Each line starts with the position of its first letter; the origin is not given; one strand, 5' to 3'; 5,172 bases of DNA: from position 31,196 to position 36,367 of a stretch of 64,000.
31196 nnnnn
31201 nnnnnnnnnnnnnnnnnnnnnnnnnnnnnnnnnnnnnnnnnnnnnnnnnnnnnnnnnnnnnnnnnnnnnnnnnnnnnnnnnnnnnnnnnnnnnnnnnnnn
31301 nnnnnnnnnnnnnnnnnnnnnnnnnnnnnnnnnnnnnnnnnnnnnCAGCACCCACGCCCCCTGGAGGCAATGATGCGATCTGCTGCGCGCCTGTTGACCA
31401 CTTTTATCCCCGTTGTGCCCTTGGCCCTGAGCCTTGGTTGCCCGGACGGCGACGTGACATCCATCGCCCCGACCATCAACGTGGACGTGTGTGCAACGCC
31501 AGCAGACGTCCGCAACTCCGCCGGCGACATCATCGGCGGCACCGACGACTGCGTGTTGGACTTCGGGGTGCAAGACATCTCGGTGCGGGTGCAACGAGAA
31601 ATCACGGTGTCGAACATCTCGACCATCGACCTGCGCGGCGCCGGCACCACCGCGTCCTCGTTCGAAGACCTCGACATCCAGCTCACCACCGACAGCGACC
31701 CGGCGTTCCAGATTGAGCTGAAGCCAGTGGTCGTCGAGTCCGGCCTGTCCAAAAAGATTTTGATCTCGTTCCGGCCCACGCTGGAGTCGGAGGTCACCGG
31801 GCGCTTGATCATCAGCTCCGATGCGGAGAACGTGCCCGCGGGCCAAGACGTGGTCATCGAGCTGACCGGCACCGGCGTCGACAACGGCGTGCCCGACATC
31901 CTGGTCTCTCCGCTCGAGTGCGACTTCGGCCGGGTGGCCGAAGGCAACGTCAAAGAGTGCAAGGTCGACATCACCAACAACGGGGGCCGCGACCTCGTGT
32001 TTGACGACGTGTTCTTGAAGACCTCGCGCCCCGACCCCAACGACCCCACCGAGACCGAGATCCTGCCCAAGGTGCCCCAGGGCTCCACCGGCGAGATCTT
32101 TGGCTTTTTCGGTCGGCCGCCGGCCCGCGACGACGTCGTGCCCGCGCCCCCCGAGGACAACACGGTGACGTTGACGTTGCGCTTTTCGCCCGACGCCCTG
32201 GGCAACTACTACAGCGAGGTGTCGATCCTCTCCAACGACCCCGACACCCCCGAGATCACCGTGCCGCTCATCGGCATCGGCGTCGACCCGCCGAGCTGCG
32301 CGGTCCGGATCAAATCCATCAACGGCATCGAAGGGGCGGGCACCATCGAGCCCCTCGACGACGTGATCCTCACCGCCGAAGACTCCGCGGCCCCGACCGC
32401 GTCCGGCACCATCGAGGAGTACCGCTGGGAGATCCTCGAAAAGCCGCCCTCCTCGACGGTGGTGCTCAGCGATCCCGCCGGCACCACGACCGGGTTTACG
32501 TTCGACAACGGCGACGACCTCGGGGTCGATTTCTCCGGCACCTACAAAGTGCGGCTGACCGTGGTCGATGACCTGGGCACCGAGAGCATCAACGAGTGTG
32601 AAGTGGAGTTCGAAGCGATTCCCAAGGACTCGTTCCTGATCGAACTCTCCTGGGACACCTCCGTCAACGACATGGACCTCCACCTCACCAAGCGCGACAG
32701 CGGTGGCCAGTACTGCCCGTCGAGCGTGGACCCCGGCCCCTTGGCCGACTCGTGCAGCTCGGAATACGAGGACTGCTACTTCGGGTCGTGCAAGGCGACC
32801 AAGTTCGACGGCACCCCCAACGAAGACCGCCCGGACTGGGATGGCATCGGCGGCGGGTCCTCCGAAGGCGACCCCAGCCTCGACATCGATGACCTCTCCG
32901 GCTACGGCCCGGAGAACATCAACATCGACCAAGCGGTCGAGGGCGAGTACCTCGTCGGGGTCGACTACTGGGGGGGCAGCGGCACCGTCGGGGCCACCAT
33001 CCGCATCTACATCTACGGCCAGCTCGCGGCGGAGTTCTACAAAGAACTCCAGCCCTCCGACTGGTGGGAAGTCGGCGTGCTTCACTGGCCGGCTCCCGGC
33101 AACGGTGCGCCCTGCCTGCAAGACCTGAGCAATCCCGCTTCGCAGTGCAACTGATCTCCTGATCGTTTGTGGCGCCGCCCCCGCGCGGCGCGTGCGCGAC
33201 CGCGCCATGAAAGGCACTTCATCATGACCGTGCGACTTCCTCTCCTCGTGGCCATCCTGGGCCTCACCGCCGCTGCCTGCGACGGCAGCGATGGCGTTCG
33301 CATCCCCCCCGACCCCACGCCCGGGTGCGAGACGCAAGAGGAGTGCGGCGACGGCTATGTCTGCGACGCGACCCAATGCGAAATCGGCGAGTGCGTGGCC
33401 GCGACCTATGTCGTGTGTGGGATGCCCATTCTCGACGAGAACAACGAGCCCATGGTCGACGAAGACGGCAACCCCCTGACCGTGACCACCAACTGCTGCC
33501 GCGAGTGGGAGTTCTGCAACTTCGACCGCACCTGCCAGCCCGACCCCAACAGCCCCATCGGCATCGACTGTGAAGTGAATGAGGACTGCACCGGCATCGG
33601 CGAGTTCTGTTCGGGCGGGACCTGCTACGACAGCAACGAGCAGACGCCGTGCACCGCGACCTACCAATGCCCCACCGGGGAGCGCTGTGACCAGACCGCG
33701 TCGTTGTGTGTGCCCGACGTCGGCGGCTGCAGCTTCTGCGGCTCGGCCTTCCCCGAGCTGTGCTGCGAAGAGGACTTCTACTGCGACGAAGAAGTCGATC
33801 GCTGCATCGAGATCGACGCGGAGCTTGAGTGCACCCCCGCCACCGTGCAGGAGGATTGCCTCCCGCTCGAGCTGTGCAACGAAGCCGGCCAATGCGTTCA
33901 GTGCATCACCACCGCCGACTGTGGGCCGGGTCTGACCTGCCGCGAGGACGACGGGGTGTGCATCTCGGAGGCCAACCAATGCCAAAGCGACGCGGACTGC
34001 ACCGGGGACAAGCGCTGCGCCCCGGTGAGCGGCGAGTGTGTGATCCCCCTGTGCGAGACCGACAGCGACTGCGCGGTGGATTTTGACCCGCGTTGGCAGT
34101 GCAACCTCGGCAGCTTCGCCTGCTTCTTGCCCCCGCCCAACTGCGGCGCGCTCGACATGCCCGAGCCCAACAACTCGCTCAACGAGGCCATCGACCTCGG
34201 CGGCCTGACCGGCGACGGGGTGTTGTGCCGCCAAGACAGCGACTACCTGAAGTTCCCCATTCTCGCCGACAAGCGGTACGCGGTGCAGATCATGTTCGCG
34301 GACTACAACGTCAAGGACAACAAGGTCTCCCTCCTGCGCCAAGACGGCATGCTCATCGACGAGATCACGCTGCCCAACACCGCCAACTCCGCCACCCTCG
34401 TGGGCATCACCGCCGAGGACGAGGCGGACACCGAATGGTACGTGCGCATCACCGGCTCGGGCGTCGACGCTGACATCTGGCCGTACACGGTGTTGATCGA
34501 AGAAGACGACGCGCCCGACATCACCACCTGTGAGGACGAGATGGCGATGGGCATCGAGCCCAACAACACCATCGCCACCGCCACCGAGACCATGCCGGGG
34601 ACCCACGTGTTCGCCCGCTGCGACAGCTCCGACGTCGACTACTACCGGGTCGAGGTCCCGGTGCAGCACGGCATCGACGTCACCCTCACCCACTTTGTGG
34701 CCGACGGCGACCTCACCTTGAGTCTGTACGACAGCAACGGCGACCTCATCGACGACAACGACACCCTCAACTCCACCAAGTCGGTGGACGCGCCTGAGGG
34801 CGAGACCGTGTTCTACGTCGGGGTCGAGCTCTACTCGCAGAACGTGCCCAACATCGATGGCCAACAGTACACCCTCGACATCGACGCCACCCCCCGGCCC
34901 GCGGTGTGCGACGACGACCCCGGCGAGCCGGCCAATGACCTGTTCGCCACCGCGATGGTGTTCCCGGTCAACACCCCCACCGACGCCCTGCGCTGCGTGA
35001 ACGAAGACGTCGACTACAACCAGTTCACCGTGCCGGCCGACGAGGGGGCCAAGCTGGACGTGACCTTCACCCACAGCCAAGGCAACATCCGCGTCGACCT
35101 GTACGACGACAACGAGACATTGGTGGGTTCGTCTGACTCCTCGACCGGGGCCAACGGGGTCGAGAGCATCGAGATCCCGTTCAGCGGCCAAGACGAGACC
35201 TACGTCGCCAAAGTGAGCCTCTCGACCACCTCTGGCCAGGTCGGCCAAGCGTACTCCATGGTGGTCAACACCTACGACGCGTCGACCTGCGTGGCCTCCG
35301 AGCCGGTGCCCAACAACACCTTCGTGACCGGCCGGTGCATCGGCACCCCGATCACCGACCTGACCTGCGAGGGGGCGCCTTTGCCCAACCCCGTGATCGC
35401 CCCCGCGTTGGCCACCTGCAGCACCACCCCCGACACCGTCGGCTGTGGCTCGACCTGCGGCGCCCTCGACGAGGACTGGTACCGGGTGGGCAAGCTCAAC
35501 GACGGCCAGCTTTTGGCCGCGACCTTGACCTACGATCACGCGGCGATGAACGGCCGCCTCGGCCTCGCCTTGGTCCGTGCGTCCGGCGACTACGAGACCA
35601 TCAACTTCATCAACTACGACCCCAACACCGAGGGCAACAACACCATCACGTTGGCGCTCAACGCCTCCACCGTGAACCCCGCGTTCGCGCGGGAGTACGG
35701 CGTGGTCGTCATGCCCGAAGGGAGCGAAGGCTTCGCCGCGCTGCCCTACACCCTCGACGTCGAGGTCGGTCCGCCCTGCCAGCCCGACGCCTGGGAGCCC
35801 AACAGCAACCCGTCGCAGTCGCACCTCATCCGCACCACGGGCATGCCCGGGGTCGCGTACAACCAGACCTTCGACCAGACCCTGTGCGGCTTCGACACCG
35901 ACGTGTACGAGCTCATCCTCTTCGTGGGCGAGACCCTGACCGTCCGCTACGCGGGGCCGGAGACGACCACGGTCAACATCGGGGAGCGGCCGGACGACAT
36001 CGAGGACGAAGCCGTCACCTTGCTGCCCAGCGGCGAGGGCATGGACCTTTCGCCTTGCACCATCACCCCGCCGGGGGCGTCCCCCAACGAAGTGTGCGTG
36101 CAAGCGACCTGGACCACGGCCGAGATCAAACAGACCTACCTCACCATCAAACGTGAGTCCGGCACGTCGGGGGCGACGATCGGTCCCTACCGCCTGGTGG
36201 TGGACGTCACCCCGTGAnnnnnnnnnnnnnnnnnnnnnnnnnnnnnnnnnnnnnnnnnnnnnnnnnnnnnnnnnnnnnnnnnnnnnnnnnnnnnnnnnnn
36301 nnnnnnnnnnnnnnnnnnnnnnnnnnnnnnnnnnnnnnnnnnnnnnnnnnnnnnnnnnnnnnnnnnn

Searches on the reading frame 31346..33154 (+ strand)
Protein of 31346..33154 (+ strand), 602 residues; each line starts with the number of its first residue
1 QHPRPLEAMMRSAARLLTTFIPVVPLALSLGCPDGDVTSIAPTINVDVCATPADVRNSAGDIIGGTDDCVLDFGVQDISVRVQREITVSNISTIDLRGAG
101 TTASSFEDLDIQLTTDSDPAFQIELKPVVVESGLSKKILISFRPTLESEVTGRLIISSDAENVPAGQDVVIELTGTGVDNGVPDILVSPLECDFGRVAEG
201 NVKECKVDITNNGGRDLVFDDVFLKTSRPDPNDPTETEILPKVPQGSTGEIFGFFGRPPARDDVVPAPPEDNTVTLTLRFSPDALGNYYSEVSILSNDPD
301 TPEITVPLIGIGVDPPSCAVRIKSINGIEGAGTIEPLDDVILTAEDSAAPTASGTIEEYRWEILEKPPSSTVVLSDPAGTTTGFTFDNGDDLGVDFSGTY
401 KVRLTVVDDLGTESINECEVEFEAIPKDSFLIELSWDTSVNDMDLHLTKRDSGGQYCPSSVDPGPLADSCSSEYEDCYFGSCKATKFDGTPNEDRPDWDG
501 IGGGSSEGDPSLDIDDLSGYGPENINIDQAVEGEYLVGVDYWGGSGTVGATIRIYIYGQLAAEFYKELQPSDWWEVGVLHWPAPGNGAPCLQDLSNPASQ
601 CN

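Call 58: search_protein_families(library=pfam, proteins=[window:31346-33154:+], max_evalue=0.00001)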
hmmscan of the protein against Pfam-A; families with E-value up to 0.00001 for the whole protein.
window:31346-33154:+ (602 aa): 3 families
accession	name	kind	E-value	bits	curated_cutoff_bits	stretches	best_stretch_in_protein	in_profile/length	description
PF22544.2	HYDIN_VesB_CFA65-like_Ig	-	1.5e-10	41.6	25.5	0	69-170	8-94/100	HYDIN/CFA65/VesB-like, Ig-like domain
PF22073.2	Cep192_D4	-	5.3e-08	33.5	35.5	0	69-177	9-111/112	Cep192 domain 4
PF24507.1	Ig_CFAP65_4th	-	1.4e-07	32.2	27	0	271-311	37-75/76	CFAP65, fourth Ig-like domain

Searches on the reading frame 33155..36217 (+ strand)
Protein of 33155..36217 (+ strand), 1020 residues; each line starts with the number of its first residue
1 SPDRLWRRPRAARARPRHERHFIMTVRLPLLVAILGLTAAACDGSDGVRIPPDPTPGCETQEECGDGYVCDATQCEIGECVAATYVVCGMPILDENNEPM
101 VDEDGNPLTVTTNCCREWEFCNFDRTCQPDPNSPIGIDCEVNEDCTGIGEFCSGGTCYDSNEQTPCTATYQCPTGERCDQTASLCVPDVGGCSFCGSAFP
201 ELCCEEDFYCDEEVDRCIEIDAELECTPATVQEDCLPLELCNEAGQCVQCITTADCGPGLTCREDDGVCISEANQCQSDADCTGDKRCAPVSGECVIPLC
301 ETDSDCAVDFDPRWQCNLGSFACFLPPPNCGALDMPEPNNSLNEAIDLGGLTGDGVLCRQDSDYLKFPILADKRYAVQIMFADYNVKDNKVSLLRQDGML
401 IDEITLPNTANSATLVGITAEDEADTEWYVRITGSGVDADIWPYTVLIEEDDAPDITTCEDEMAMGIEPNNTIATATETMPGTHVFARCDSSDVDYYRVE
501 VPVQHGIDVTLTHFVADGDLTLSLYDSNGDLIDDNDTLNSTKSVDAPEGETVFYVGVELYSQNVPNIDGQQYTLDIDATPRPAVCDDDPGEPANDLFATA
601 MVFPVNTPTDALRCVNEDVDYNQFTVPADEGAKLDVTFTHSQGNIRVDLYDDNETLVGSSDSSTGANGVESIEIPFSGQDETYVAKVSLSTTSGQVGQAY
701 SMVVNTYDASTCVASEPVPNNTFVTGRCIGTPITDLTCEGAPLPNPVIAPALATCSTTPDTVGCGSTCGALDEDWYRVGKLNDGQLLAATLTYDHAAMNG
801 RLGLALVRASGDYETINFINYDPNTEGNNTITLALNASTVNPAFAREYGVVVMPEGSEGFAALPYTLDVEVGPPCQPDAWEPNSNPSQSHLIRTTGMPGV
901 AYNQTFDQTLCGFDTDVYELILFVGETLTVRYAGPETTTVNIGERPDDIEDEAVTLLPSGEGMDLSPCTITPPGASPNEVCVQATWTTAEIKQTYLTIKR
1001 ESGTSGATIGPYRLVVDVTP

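Call 58: search_protein_families(library=pfam, proteins=[window:33155-36217:+], max_evalue=0.00001)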
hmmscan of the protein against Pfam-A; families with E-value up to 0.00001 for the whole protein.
window:33155-36217:+ (1020 aa): 1 family
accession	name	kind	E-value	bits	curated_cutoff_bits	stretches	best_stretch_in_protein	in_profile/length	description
PF04151.21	PPC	-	1.6e-06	29.3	25.9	0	619-688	2-69/70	Bacterial pre-peptidase C-terminal domain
